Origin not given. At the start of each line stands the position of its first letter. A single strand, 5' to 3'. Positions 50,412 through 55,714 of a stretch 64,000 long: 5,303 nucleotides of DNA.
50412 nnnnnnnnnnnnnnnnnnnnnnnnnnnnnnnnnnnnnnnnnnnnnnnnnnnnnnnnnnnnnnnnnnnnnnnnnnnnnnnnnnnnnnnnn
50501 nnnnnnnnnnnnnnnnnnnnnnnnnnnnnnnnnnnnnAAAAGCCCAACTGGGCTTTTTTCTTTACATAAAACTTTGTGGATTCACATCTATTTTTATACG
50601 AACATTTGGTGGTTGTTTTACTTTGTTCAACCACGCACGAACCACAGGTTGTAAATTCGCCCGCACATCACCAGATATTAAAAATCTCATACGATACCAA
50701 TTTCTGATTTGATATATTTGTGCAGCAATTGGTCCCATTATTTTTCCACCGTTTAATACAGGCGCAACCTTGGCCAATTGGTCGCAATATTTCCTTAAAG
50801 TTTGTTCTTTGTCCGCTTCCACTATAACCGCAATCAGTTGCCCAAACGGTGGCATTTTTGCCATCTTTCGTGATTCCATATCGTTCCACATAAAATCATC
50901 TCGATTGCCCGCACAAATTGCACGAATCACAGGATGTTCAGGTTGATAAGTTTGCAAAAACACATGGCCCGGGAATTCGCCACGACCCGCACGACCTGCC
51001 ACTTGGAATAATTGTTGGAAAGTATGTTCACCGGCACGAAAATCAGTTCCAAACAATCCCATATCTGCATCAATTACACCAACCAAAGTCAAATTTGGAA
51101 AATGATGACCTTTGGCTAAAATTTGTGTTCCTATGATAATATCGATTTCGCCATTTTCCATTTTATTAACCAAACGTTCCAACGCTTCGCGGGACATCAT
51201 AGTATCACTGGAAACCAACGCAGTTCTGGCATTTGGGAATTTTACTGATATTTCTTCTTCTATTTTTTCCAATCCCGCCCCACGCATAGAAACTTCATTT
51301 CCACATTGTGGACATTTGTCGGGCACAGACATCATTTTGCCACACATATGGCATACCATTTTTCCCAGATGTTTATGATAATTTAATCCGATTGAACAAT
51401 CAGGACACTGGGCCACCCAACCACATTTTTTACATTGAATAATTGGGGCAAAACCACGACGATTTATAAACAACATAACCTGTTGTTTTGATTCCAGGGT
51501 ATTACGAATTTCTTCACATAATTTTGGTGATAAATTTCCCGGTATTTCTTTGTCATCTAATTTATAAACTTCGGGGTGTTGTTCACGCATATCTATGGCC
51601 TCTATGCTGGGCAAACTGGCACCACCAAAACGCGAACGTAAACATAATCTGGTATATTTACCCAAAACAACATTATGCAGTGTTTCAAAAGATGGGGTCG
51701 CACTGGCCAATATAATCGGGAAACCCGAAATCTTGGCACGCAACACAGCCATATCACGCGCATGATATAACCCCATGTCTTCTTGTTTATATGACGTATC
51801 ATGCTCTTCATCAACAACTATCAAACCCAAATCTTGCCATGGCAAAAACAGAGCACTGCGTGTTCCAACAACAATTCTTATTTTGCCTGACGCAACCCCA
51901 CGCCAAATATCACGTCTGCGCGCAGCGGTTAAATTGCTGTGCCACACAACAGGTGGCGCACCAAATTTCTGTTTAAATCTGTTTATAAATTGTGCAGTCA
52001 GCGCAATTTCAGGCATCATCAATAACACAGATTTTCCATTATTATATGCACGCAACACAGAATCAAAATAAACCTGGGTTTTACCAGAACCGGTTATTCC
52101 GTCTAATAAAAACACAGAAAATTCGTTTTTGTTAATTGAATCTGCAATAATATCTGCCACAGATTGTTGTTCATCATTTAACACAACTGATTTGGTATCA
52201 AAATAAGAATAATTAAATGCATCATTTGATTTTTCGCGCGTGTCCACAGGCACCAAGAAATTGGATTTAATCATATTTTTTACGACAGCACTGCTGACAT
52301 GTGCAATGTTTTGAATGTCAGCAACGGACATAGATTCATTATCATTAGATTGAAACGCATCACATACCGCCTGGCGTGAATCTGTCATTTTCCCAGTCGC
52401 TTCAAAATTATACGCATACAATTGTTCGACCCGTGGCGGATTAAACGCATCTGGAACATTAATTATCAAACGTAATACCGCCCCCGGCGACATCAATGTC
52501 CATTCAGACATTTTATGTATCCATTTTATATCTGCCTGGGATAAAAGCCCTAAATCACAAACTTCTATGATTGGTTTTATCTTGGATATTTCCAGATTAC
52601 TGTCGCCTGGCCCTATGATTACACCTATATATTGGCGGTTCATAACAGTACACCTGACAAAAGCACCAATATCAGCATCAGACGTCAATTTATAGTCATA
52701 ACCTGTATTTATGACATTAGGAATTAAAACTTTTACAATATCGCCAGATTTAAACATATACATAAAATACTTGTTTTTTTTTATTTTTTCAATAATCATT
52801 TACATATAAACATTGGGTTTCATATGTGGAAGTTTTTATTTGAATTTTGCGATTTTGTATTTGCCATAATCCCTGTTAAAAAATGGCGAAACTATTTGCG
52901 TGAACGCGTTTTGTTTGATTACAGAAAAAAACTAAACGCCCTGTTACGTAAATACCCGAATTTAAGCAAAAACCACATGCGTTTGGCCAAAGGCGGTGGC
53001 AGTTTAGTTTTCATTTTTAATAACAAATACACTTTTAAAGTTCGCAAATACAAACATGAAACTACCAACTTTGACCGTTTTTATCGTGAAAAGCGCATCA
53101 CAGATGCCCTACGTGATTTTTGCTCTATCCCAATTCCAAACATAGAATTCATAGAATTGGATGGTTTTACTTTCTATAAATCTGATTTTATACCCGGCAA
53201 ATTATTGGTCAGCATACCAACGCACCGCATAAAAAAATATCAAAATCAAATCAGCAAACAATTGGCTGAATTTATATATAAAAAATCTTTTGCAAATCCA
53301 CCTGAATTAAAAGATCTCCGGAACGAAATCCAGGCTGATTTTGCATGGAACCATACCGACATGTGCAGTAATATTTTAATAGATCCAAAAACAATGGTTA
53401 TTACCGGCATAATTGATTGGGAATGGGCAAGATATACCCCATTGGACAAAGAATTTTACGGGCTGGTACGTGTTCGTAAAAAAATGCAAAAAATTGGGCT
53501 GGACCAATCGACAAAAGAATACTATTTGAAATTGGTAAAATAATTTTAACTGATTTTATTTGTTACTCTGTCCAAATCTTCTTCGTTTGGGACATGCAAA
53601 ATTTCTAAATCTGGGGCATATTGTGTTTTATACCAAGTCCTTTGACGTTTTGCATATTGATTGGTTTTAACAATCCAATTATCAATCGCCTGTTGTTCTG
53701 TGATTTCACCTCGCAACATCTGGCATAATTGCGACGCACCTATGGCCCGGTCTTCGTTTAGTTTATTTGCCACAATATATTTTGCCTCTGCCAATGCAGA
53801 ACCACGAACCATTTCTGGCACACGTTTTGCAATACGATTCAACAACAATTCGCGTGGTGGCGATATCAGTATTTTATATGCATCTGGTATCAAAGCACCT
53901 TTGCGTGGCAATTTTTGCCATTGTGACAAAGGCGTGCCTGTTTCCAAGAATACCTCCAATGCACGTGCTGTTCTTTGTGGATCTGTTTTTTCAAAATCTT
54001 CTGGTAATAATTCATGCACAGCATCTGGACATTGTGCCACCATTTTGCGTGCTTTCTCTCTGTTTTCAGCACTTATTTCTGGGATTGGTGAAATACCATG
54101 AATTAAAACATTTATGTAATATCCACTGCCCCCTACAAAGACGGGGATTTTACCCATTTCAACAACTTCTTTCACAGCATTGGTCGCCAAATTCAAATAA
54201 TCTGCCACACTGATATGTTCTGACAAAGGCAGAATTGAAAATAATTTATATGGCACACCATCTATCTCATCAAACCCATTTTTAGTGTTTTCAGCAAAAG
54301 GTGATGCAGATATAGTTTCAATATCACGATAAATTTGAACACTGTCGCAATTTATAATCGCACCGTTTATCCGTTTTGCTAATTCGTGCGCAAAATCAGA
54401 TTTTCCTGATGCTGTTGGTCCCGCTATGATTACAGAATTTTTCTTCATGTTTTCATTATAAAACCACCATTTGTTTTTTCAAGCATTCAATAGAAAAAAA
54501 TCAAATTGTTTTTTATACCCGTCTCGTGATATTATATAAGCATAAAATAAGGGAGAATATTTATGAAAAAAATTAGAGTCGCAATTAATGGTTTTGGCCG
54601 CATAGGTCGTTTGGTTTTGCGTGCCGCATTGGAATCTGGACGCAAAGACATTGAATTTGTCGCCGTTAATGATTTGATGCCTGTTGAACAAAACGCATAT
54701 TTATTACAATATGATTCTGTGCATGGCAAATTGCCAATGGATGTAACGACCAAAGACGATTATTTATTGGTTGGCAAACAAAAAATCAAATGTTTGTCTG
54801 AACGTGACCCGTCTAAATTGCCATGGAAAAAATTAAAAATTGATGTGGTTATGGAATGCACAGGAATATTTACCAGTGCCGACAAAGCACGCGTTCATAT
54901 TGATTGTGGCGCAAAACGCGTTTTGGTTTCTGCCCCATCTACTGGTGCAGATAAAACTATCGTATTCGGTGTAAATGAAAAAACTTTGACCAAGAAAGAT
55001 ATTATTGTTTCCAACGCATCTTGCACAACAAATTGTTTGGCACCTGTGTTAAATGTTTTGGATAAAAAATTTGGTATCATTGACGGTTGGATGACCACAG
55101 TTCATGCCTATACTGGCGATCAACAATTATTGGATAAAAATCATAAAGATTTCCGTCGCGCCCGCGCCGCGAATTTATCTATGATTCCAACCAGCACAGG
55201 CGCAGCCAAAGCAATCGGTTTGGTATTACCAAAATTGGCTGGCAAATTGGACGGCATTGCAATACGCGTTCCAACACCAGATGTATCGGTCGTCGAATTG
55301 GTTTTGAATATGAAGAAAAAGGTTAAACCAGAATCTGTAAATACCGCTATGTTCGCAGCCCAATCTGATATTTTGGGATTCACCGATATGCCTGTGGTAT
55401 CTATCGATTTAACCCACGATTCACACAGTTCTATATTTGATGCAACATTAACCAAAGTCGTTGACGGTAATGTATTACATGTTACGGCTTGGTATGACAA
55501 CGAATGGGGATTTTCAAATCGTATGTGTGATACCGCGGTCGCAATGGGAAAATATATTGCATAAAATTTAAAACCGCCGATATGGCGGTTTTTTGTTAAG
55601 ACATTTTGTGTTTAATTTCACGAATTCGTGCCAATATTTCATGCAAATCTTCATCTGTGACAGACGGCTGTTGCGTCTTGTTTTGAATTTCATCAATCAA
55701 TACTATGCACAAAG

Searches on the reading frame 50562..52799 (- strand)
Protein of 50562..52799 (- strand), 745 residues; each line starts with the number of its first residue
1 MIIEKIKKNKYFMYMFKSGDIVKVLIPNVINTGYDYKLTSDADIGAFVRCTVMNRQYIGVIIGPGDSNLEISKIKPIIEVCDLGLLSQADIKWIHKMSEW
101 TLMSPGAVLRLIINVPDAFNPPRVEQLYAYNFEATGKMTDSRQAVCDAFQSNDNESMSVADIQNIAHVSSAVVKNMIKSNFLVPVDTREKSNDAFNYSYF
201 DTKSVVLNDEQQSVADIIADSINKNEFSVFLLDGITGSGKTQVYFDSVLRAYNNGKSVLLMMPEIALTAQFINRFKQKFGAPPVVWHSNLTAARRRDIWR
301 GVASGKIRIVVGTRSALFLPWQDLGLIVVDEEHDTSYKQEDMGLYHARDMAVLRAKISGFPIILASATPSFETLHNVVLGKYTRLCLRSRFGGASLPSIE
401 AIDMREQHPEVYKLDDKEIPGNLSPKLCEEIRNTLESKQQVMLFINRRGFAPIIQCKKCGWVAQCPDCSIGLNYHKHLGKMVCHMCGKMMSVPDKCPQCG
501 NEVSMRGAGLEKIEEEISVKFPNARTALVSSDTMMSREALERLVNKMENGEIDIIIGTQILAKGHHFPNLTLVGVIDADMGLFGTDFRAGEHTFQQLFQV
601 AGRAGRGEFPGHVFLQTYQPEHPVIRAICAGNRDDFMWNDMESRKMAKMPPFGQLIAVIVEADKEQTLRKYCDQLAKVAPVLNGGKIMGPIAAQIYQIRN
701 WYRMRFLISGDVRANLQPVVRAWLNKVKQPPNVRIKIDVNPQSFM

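Call 12: search_protein_families(library=pfam, proteins=[window:50562-52799:-], max_evalue=0.001)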
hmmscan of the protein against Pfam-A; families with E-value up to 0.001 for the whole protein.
window:50562-52799:- (745 aa): 7 families
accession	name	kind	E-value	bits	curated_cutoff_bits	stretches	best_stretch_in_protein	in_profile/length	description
PF18074.6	PriA_C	-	7.3e-18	65.6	26.9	1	651-741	1-95/95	Primosomal protein N C-terminal domain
PF00270.35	DEAD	-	1.6e-17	64.2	26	1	230-376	17-166/167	DEAD/DEAH box helicase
PF04851.21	ResIII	-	7.4e-13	49.2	22.5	1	206-339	3-141/164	Type III restriction enzyme, res subunit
PF00271.37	Helicase_C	-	3.6e-11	43.7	23.5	1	532-606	46-108/110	Helicase conserved C-terminal domain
PF17764.6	PriA_3primeBD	-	4.6e-10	39.7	22.7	1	23-113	1-95/96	3'DNA-binding domain (3'BD)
PF18319.7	Zn_ribbon_PriA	-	9.6e-07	29.1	26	1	465-487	1-23/27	PriA DNA helicase Cys-rich region (CRR) domain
PF05970.20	PIF1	-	0.00088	19.4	25.9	0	207-247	2-42/223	PIF1-like helicase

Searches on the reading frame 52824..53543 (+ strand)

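Call 12: search_protein_families(library=pfam, proteins=[window:52824-53543:+], max_evalue=0.001)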
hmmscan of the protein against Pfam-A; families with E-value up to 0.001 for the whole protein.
window:52824-53543:+ (239 aa): 1 family
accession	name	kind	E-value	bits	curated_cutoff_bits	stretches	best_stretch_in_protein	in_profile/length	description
PF01636.29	APH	-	9.9e-05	22.6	23.2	1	161-215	164-210/239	Phosphotransferase enzyme family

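Call 74: search_protein_families(library=ncbifam, proteins=[window:52824-53543:+], max_evalue=0.01)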
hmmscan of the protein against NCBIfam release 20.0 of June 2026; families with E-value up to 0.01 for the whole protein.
window:52824-53543:+ (239 aa): 2 families
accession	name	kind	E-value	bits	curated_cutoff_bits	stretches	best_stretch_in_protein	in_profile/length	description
NF032897.1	APH_3p_V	exception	0.0054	16.1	450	1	165-199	171-205/264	APH(3')-V family aminoglycoside O-phosphotransferase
NF032896.1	APH_3pp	equivalog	0.0065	16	325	1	161-199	154-193/254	APH(3'') family aminoglycoside O-phosphotransferase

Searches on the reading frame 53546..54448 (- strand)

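Call 12: search_protein_families(library=pfam, proteins=[window:53546-54448:-], max_evalue=0.001)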
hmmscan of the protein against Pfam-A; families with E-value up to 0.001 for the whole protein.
window:53546-54448:- (300 aa): 2 families
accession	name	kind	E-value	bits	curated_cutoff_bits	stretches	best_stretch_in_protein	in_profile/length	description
PF01715.23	IPPT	-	1.4e-50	172.7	23.6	1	38-275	1-242/243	IPP transferase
PF01745.22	IPT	-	3.1e-07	30.5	20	1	7-55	5-53/233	Isopentenyl transferase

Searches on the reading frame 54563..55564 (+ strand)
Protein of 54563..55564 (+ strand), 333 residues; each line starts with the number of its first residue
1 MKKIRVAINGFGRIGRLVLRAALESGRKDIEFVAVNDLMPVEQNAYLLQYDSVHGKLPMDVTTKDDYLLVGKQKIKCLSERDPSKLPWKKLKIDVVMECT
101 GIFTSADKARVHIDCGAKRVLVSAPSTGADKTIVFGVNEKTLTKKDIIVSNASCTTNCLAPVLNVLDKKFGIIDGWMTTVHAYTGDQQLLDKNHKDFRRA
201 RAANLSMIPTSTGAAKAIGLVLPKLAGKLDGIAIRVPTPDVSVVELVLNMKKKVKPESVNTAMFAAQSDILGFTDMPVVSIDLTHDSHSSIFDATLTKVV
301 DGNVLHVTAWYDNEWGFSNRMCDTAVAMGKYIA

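Call 12: search_protein_families(library=pfam, proteins=[window:54563-55564:+], max_evalue=0.001)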
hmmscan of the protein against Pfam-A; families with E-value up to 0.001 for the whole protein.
window:54563-55564:+ (333 aa): 2 families
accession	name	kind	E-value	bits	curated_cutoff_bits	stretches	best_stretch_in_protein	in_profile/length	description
PF02800.25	Gp_dh_C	-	6.1e-59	198.6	24.4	1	159-311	1-158/158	Glyceraldehyde 3-phosphate dehydrogenase, C-terminal domain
PF00044.30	Gp_dh_N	-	4.5e-39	133.3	31.7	1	4-105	1-100/101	Glyceraldehyde 3-phosphate dehydrogenase, NAD binding domain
